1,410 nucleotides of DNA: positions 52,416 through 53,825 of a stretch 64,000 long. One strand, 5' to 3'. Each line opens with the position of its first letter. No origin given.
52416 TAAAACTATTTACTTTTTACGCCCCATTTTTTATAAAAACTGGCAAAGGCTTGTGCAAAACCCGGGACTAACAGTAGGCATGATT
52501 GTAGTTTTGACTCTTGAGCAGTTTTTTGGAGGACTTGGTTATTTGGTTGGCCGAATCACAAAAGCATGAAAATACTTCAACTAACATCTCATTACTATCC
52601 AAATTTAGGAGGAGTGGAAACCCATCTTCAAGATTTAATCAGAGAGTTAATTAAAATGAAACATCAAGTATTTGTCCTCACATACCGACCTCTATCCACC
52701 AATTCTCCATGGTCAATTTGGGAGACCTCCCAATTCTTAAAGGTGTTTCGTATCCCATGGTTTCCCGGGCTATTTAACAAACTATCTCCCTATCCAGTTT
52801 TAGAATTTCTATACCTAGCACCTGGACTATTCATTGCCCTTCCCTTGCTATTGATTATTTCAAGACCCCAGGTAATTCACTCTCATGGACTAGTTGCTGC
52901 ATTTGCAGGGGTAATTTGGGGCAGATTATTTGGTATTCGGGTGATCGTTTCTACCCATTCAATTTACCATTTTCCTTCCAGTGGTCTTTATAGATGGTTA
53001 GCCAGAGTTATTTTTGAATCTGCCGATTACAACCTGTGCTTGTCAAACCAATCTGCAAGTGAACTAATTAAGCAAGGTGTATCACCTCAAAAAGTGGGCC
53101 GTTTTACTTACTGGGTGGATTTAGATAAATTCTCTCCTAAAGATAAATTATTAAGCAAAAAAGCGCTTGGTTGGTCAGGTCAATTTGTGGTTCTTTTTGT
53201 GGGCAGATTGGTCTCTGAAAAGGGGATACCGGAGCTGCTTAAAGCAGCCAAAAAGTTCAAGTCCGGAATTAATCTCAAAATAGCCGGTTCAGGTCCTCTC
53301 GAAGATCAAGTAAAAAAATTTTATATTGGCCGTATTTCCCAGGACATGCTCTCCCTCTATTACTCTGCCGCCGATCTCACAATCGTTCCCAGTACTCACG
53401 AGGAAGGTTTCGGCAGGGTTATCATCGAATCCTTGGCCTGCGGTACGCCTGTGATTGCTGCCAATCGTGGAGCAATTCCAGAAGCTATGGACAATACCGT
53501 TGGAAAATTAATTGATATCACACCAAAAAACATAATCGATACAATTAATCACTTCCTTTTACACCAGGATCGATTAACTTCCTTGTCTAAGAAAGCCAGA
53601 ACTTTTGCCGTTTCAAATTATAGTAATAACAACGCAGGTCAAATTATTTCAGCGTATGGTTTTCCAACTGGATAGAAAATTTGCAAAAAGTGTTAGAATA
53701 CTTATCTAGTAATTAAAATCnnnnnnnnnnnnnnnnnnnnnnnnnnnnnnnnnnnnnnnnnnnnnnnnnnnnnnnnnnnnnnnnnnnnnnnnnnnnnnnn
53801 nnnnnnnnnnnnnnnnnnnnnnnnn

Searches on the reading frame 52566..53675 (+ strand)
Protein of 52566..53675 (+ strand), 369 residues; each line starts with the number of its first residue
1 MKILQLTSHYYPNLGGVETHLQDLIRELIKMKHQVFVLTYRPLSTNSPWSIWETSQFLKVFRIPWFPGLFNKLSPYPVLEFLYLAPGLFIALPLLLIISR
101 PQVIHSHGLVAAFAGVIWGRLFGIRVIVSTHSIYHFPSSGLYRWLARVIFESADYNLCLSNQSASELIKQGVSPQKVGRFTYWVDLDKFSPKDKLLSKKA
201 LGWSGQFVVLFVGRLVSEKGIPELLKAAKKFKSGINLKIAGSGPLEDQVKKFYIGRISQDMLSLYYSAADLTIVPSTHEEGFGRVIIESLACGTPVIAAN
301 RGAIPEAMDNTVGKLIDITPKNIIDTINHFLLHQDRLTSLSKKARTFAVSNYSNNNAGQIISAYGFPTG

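Call 4: search_protein_families(library=pfam, proteins=[window:52566-53675:+], max_evalue=0.001)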
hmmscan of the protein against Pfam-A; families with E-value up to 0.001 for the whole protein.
window:52566-53675:+ (369 aa): 6 families
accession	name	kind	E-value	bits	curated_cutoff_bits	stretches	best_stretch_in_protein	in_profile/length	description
PF00534.26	Glycos_transf_1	-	7e-28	97.7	26.4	1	198-346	6-171/172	Glycosyl transferases group 1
PF13439.12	Glyco_transf_4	-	1.4e-21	77.7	28.5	1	15-187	2-169/170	Glycosyltransferase Family 4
PF13692.12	Glyco_trans_1_4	-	7.1e-21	75.4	27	1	207-330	2-139/142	Glycosyl transferases group 1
PF13579.12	Glyco_trans_4_4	-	7.7e-17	62.5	29.7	1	15-177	1-152/158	Glycosyl transferase 4-like domain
PF13524.12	Glyco_trans_1_2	-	8.5e-07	29.5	25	1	223-356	4-137/144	Glycosyl transferase-like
PF20706.3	GT4-conflict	-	1.2e-06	28.2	26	1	258-312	271-324/385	Family 4 Glycosyltransferase in conflict systems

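Call 5: search_protein_families(library=ncbifam, proteins=[window:52566-53675:+], max_evalue=0.001)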
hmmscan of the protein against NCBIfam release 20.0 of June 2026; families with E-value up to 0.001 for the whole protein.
window:52566-53675:+ (369 aa): 27 families (the best 25 are shown)
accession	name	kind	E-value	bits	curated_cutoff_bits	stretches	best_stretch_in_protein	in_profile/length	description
NF053787.1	GlcN_PG_synth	equivalog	1.6e-22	79.9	480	1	149-354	140-345/361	N-acetylglucosaminyl phosphatidylglycerol synthase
TIGR03449.1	mycothiol_MshA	equivalog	1.4e-21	76.8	462.5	2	257-364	292-400/406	D-inositol-3-phosphate glycosyltransferase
TIGR02149.1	glgA_Coryne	subfamily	7.5e-20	71.4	302.4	1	90-320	73-335/391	glycogen synthase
NF047684.1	TeichurnBiosyTuaC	equivalog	7.8e-20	71.1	550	1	183-364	193-386/391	teichuronic acid biosynthesis protein TuaC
NF012028.0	PRK15484.1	subfamily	1.4e-17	63.9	618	1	252-359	260-369/380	lipopolysaccharide N-acetylglucosaminyltransferase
TIGR03088.1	stp2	hypoth_equivalog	3.5e-16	59.2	409.05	1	95-356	76-361/374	TIGR03088 family PEP-CTERM/XrtA system glycosyltransferase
NF038298.1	EPS_HpsO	equivalog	1.3e-15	57.1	575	2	276-356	295-375/388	hormogonium polysaccharide biosynthesis glycosyltransferase HpsO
NF046085.1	XrtY_assoc_Gly1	equivalog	7.1e-15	54.7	400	1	162-356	169-372/387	XrtY-associated glycosyltransferase XYAG1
TIGR04157.1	glyco_rSAM_CFB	subfamily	7.6e-15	54.8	400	1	149-345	166-377/406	TIGR04157 family glycosyltransferase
NF041876.1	EPS_EpsE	equivalog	1e-13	51.3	400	1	172-357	183-385/389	exopolysaccharide biosynthesis GT4 family glycosyltransferase EpsE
TIGR04047.1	MSMEG_0565_glyc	hypoth_equivalog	4e-13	49.2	259.85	1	254-349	262-356/373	MSMEG_0565 family glycosyltransferase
TIGR03999.1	thiol_BshA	equivalog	1e-11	44.4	273.7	1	176-356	168-361/375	N-acetyl-alpha-D-glucosaminyl L-malate synthase BshA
NF050063.1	ProtGlycPglJ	equivalog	2.5e-11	43.4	500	1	134-350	124-348/363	N-acetylgalactosamine-N,N'-diacetylbacillosaminyl-diphospho-undecaprenol 4-alpha-N-acetylgalactosaminyltransferase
NF007640.0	PRK10307.1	subfamily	1.5e-10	40.6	276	1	143-355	162-394/411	WcaI family glycosyltransferase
NF041010.1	glycosy_Agl16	equivalog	2.4e-10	39.8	575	1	125-346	106-330/352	glycosylation protein Agl16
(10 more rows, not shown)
